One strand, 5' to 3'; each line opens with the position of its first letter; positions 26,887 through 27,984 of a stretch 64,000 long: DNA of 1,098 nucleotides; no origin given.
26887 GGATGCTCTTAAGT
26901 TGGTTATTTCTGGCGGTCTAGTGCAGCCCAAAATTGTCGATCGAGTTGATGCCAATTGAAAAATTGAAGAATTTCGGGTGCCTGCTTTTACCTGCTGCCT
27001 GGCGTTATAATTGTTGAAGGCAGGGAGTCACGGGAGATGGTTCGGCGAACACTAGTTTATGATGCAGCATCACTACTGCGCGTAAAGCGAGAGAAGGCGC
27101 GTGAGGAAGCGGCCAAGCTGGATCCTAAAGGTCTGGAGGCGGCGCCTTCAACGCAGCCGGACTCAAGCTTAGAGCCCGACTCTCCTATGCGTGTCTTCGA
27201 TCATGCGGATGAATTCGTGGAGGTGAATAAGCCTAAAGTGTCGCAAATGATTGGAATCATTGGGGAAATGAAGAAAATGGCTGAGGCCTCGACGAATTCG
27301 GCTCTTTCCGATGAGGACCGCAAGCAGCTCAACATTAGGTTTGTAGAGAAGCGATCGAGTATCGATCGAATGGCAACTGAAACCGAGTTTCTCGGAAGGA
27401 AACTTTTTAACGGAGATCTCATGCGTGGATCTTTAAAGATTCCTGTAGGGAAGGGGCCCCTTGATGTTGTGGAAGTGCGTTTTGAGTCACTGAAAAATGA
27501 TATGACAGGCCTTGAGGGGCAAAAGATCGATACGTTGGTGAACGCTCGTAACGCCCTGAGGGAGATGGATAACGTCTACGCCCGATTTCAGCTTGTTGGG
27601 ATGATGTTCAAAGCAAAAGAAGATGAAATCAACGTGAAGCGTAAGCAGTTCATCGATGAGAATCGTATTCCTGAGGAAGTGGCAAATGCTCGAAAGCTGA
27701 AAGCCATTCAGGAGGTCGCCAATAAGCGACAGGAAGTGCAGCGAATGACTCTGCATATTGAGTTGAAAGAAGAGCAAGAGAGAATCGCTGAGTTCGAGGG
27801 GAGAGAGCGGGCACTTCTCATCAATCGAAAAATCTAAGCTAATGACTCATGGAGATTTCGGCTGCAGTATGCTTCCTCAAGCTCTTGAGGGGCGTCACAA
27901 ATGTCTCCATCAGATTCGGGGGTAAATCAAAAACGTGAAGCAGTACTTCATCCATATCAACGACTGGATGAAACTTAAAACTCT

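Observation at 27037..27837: Minimal flagellin-fold protein lacking the conserved N-terminal D0/secretion segment, encoded beside lon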

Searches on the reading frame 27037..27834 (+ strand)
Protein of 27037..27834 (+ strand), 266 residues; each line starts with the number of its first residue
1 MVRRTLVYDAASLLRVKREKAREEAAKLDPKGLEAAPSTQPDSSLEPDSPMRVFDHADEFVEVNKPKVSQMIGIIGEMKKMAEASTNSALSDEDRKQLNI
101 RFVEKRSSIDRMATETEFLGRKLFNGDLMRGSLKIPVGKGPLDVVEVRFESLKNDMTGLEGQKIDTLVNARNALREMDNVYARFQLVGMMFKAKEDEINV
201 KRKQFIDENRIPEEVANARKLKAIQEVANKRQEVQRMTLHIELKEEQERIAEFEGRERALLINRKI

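Call 3: search_protein_families(library=pfam, proteins=[window:27037-27834:+], max_evalue=10)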
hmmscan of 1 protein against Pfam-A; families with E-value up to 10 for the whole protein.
window:27037-27834:+ (266 aa): 1 family
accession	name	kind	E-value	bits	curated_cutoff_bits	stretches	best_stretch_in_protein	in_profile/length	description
PF00669.25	Flagellin_N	-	1.7e-08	35.1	26.6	1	60-126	70-136/139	Bacterial flagellin N-terminal helical region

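Call 4: search_protein_families(library=ncbifam, proteins=[window:27037-27834:+], max_evalue=10)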
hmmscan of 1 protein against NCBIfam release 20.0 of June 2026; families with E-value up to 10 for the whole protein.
window:27037-27834:+ (266 aa): 12 families
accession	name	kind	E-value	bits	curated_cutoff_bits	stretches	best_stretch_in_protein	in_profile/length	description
NF006468.0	PRK08869.1-3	subfamily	9.5e-08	31.5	436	1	73-201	87-214/378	polar flagellin E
NF009444.0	PRK12802.1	equivalog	2.1e-07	30.7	332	1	69-160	83-173/282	flagellin domain-containing protein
NF006469.0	PRK08869.1-4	equivalog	6.5e-07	29.1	627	1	71-202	85-213/377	flagellin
NF006466.0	PRK08869.1-1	subfamily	1.7e-06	27.9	426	1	73-208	87-219/377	flagellin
NF038071.1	lat_flg_LafA_2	exception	5.1e-06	26.1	365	1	51-231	65-242/284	lateral flagellin LafA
NF005294.0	PRK06819.1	subfamily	3.3e-05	23.6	387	1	77-239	94-247/376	FliC/FljB family flagellin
NF009447.0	PRK12805.1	equivalog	3.6e-05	23.4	404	1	66-124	78-136/287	FliC/FljB family flagellin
NF006467.0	PRK08869.1-2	subfamily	5.6e-05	22.4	443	1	79-129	93-143/400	flagellin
NF009448.0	PRK12806.1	equivalog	0.00016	20.6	531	1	72-155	86-167/475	flagellin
NF009449.0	PRK12807.1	subfamily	0.00058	19.5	347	1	72-128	84-142/287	flagellin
NF005953.0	PRK08026.1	subfamily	0.016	14.7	619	1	77-222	94-230/548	FliC/FljB family flagellin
NF006470.0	PRK08869.1-5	equivalog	0.043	13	423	1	75-136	88-147/388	flagellin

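Call 5: search_solved_structures(query=window:27037-27834:+, max_evalue=10, show_alignments=2)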
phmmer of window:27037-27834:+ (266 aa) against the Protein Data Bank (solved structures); distinct sequences matched with E-value up to 10: 46.
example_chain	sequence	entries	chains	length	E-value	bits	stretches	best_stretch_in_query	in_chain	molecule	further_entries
9n8g_A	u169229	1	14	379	4.5e-05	26.9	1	24-153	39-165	Flagellin A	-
4nx9_A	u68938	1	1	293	0.00042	23.8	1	68-153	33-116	Flagellin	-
8jmv_A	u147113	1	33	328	0.00049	23.5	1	61-155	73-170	Flagella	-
6pwb_AG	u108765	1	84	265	0.0007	23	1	70-133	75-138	Flagellin B1 (FlaB1)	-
9lrz_A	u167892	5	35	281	0.00075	22.9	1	70-133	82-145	Flagellin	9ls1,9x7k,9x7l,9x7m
10lk_A4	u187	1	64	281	0.0019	21.6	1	68-133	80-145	Flagellin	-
9ofn_1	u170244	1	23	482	0.0035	20.7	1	78-167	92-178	FliC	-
3v47_C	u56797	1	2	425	0.0036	20.7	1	75-165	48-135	Flagellin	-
10pp_A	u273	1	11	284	0.0037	20.7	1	58-136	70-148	Flagellin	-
9pil_Fd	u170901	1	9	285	0.0037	20.7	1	58-136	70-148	Flagellin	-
8sug_A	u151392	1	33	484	0.0044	20.4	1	66-151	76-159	B-type flagellin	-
9p7r_A1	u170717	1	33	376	0.0044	20.4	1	64-163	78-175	Flagellin B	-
5wk6_A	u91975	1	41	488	0.0044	20.4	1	66-151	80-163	B-type flagellin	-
5wk5_A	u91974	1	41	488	0.0052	20.2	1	66-151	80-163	B-type flagellin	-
10lm_A3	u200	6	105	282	0.0087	19.4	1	73-130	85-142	Flagellin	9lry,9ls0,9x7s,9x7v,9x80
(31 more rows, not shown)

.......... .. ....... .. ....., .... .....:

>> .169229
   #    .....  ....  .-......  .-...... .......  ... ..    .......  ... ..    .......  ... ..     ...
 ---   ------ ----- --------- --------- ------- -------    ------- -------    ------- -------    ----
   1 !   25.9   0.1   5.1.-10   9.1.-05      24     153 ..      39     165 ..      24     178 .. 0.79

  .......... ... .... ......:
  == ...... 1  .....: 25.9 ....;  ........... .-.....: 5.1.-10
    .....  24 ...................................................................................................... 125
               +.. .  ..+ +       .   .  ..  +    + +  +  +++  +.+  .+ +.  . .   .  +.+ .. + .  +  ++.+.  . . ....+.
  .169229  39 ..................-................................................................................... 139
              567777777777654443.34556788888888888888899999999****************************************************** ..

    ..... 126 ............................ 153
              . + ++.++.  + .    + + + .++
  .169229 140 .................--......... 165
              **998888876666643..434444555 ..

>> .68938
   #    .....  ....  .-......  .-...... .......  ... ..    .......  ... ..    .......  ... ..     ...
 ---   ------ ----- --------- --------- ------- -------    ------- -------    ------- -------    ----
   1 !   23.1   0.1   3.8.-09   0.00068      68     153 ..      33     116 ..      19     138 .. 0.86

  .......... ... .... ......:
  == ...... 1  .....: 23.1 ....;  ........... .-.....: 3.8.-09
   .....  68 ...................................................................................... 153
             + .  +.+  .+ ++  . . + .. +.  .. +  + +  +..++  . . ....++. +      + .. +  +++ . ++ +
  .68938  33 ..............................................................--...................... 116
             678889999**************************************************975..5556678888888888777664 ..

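Call 7: find_homologous_proteins(query=window:27037-27834:+, max_evalue=0.001)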
Query window:27037-27834:+ (266 aa): 5 proteins with E <= 0.001 among 867 candidates.
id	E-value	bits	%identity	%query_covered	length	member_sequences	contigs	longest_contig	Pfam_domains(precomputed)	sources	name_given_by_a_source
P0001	1.7e-161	554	100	100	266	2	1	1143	PF00669.26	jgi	-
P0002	6.5e-121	421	76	100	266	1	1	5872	PF00669.26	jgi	jgi:hypothetical protein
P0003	8.5e-116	404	74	100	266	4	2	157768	PF00669.26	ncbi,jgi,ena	jgi:hypothetical protein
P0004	8.4e-111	388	68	100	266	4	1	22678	PF00669.26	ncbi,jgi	jgi:flagellin-like hook-associated protein FlgL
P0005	1.6e-89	318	61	100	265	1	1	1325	PF00669.26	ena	-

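Call 9: find_encoding_contigs(protein=P0003, flank=10000, max_places=4)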
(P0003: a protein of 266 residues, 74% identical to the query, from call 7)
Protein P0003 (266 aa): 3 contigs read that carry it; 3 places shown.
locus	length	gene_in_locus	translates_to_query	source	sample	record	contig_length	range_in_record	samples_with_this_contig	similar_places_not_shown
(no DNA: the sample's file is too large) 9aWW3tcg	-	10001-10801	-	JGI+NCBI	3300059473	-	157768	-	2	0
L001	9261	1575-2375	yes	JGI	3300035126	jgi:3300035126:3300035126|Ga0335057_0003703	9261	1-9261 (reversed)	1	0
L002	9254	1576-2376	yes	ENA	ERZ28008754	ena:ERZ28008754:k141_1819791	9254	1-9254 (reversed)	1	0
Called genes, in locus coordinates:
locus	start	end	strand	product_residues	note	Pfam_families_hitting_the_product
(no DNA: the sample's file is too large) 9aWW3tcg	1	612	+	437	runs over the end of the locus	PF00344:SecY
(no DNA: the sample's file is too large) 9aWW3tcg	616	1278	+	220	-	PF00406:ADK, PF13207:AAA_17, PF05191:ADK_lid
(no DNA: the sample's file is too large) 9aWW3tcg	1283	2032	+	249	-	PF00557:Peptidase_M24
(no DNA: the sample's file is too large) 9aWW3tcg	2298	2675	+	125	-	PF00416:Ribosomal_S13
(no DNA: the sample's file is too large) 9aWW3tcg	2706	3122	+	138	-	PF00411:Ribosomal_S11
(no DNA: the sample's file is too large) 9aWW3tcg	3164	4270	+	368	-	PF01193:RNA_pol_L, PF01000:RNA_pol_A_bac, PF03118:RNA_pol_A_CTD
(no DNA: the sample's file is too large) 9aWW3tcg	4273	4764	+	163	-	PF01196:Ribosomal_L17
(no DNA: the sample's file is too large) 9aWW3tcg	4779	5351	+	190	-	PF00578:AhpC-TSA, PF08534:Redoxin, PF00085:Thioredoxin (weak), PF13905:Thioredoxin_8 (weak)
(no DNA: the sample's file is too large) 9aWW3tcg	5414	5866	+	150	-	-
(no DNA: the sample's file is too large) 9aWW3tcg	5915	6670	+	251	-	PF01479:S4, PF00849:PseudoU_synth_2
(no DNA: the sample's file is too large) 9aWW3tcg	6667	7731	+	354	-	-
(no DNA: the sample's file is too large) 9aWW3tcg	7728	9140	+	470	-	PF00919:UPF0004, PF04055:Radical_SAM, PF18693:TRAM_2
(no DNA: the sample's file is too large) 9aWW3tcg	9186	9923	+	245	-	PF04367:DUF502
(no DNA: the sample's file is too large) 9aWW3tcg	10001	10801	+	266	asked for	PF00669:Flagellin_N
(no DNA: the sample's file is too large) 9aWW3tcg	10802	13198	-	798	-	PF02190:LON_substr_bdg, PF08298:AAA_PrkA (weak), PF00004:AAA, PF07724:AAA_2 (weak), PF07728:AAA_5, PF22667:Lon_lid, PF05362:Lon_C, PF13541:ChlI, +2 more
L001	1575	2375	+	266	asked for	PF00669:Flagellin_N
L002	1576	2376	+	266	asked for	PF00669:Flagellin_N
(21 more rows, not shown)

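Call 11: find_related_loci(query=A1, collection=genome_contigs, flank=10000)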
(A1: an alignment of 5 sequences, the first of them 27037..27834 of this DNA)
Query A1 (266 aa) in genome_contigs; peptide patterns used: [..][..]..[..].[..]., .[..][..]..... (x = any residue, [..] = any of these).
144 stretches matched a pattern; 1 encode a relative of the query (tblastn E <= 1e-3); 1 distinct loci.
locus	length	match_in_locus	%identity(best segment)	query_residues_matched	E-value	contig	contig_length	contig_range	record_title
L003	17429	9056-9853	69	1-266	4e-114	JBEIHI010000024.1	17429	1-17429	MAG: Bacteriovoracaceae bacterium isolate Sample-102-S76-bin-194 Sample_102_S76-bin_194-k141_2999067, whole genome shotg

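Call 19: predict_structure(alignment_id=A1)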
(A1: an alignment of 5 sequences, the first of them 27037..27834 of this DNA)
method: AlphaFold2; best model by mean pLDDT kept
length: 266 residues; sequences in the alignment: 5
mean_pLDDT: 65.5   pTM: 0.54
mean pLDDT of the five models: 65.5, 65.0, 64.7, 62.1, 61.9
residues with pLDDT >= 90: 0; 70-90: 125; 50-70: 93; < 50: 48
segments of 3 or more residues with pLDDT < 50: 1-8, 31-46, 126-131, 139-143, 150-155
pLDDT, mean of each block of 10 residues (from residue 1): 44 54 51 37 50 71 81 86 80 81 80 72 54 55 50 49 67 77 76 79 76 64 65 70 73 66 52
secondary structure, 60 per line:
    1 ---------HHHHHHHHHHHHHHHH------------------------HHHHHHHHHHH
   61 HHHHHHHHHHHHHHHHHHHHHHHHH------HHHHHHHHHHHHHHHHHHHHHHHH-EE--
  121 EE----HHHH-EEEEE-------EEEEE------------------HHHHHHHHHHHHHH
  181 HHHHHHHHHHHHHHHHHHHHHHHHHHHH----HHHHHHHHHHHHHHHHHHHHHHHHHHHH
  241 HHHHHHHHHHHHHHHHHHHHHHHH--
elements in order: H10-25 H50-85 H92-115 H127-130 E132-136 E144-148 H167-208 H213-264

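Call 20: search_protein_representatives(alignment_id=A1)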
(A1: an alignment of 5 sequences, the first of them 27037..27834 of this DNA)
Query: 5 sequences, 266 profile positions. Proteins with E-value up to 0.001 (for the whole library): 577; up to 1e-10: 22; up to 1e-30: 1. The best 150 are listed.
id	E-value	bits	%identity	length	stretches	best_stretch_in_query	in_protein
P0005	3.3e-139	479.0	-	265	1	1-266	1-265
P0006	2.8e-22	95.7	-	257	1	7-263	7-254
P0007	5.8e-22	94.7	-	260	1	7-263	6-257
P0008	1.1e-21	93.8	-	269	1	7-263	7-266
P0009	1.7e-19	86.6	-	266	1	3-263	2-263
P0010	9.5e-18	80.9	-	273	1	6-205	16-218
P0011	2.5e-17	79.5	-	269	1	1-263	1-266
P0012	3.2e-17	79.1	-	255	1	1-264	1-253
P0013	6.0e-17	78.2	-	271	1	5-264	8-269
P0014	7.9e-17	77.8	-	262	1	2-263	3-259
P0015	2.1e-16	76.4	-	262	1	8-264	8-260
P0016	2.8e-16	76.1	-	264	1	1-263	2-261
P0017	5.6e-16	75.0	-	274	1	7-265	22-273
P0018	2.2e-15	73.1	-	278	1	25-264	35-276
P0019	6.0e-15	71.7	-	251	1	61-265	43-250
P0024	2.4e-12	63.1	-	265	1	8-266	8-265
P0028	6.9e-10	55.1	-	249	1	3-266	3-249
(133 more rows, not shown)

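Call 25: find_homologous_proteins(query=A3, max_evalue=1e-8)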
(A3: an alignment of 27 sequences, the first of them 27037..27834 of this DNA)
Query A3 (27 sequences) (266 aa, profile of the alignment): 7 proteins with E <= 1e-8 among 8000 candidates.
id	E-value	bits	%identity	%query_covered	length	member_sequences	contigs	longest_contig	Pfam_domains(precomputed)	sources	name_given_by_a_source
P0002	7.5e-84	299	76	100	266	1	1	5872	PF00669.26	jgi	jgi:hypothetical protein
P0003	3.5e-82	294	74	100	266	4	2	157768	PF00669.26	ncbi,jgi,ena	jgi:hypothetical protein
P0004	9.7e-81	289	68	100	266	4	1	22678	PF00669.26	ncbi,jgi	jgi:flagellin-like hook-associated protein FlgL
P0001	2.1e-80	288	100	100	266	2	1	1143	PF00669.26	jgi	-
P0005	1.3e-75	272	61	100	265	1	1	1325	PF00669.26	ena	-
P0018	1.7e-74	269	22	82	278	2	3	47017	-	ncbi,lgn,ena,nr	ncbi:MAG: hypothetical protein COV44_05140 [Deltaproteobacteria bacterium CG11_big_fil_rev_8_21_14_0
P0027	1.8e-71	259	23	80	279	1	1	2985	-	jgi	-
